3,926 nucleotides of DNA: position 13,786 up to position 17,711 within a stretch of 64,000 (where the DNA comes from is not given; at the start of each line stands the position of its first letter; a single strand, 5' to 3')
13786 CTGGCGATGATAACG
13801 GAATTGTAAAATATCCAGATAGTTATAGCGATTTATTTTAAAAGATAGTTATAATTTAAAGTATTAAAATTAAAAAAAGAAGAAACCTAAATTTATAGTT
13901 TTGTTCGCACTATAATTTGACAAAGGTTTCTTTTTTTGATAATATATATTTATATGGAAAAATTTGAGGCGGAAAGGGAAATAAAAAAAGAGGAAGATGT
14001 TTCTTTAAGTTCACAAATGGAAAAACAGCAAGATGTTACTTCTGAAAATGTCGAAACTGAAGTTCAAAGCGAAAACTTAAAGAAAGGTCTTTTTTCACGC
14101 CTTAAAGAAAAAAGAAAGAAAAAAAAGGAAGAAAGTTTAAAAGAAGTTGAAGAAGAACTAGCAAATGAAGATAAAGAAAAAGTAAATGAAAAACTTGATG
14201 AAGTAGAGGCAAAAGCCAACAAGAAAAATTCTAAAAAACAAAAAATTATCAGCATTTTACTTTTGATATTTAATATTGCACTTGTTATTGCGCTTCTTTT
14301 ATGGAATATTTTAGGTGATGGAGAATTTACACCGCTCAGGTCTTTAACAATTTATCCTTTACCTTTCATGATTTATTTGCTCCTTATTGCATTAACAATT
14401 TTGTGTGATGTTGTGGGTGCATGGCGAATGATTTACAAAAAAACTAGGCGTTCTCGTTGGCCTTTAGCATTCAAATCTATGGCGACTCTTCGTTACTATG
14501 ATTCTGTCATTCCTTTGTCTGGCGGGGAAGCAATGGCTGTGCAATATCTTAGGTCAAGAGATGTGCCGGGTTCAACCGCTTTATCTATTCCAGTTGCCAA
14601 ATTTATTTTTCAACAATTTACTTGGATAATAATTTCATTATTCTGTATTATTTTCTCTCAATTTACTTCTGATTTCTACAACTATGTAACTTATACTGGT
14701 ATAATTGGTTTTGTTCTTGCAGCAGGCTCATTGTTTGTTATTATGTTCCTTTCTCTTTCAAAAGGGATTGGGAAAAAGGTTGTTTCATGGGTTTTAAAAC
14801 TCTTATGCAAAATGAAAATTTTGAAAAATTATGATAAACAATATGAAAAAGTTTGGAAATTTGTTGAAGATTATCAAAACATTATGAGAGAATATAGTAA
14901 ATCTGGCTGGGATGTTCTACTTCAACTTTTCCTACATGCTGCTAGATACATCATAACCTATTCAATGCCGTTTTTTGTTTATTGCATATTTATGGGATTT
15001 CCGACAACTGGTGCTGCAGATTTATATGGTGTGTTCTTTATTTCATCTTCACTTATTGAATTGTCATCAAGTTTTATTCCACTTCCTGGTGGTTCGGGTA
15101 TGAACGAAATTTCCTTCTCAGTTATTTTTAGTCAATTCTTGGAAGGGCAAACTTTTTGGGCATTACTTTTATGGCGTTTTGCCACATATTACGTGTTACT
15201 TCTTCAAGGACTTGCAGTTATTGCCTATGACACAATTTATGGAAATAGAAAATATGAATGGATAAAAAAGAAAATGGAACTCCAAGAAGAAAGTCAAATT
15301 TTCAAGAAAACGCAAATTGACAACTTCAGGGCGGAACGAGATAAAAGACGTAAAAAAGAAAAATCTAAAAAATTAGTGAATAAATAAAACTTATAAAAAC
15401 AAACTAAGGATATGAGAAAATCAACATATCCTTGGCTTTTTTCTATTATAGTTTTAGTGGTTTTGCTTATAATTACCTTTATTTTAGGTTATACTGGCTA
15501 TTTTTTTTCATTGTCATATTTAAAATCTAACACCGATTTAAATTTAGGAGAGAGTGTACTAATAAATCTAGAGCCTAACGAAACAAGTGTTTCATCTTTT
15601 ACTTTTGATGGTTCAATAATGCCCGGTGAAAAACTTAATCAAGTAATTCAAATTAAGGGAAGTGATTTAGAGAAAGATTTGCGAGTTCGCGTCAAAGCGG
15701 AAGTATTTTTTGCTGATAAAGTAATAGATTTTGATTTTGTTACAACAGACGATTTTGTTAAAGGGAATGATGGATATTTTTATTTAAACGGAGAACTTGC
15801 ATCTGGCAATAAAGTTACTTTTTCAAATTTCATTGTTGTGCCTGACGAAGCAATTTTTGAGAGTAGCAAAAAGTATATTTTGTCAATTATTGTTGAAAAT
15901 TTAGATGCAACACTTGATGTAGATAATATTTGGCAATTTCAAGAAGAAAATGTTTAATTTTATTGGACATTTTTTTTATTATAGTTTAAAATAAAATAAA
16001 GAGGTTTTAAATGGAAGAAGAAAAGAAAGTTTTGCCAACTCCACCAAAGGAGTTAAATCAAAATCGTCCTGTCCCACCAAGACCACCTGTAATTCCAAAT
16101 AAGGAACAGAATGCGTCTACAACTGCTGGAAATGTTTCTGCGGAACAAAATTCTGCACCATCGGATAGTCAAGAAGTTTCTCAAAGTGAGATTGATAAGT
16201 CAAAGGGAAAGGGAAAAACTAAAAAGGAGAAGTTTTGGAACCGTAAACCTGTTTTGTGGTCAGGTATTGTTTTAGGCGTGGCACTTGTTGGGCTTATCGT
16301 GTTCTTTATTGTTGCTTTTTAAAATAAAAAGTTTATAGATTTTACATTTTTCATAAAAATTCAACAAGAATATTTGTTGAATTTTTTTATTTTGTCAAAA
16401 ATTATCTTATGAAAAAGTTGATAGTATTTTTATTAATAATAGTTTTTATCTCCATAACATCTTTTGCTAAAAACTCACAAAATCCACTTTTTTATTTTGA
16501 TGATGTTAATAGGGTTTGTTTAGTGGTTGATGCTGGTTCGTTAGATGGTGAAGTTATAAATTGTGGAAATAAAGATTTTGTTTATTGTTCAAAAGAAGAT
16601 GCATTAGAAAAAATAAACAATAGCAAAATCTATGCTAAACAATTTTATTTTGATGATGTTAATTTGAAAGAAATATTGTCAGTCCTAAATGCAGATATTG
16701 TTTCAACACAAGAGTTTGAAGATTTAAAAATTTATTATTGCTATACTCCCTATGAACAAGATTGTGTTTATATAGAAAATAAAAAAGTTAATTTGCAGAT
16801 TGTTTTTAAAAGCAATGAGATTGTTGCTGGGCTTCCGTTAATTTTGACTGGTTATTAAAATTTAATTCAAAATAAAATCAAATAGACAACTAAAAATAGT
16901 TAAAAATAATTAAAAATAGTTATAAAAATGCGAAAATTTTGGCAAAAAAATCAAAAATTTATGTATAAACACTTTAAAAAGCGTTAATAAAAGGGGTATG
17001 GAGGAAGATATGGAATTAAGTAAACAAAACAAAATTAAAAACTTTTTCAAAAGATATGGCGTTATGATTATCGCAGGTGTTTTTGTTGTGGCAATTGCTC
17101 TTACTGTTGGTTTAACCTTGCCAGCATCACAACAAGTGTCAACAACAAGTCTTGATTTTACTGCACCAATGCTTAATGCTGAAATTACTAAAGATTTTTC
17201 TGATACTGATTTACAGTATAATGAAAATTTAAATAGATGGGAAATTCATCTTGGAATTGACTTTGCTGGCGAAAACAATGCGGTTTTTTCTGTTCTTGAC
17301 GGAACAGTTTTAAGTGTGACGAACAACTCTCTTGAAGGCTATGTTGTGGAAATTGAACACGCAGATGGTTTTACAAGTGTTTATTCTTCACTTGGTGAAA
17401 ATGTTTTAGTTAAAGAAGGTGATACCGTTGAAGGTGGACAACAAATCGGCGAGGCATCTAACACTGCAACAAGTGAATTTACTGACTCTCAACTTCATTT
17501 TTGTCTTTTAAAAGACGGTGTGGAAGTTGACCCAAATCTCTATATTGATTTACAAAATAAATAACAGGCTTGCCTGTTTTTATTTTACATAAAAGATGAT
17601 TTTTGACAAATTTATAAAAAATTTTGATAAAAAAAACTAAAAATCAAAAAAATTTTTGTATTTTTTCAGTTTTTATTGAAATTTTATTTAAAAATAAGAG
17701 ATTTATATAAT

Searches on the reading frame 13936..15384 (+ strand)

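Call 8: search_protein_families(library=pfam, proteins=[window:13936-15384:+], max_evalue=0.001)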
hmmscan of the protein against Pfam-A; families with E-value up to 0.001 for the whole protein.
window:13936-15384:+ (483 aa): 2 families
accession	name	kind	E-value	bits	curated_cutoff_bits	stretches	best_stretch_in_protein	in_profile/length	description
PF03706.18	LPG_synthase_TM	-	1.5e-22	80.9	33.4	1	110-425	8-302/302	Lysylphosphatidylglycerol synthase TM region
PF20990.2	DUF2207_C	-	9.3e-05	22.7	33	1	46-157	71-183/247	Predicted membrane protein (DUF2207) C-terminal domain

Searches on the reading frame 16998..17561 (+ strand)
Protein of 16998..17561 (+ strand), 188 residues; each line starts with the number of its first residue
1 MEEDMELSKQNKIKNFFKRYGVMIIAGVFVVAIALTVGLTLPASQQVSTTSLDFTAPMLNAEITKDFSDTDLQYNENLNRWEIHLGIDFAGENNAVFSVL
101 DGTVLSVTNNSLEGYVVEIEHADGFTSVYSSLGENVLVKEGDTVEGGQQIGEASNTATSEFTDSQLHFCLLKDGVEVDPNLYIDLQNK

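Call 8: search_protein_families(library=pfam, proteins=[window:16998-17561:+], max_evalue=0.001)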
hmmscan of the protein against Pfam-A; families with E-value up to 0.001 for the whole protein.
window:16998-17561:+ (188 aa): 2 families
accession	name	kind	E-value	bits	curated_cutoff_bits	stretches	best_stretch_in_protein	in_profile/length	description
PF01551.29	Peptidase_M23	-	1.1e-20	74.1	28.7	1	83-179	2-96/96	Peptidase family M23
PF01333.25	Apocytochr_F_C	-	5.7e-05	23.6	30.4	1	93-156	1-66/118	Apocytochrome F, C-terminal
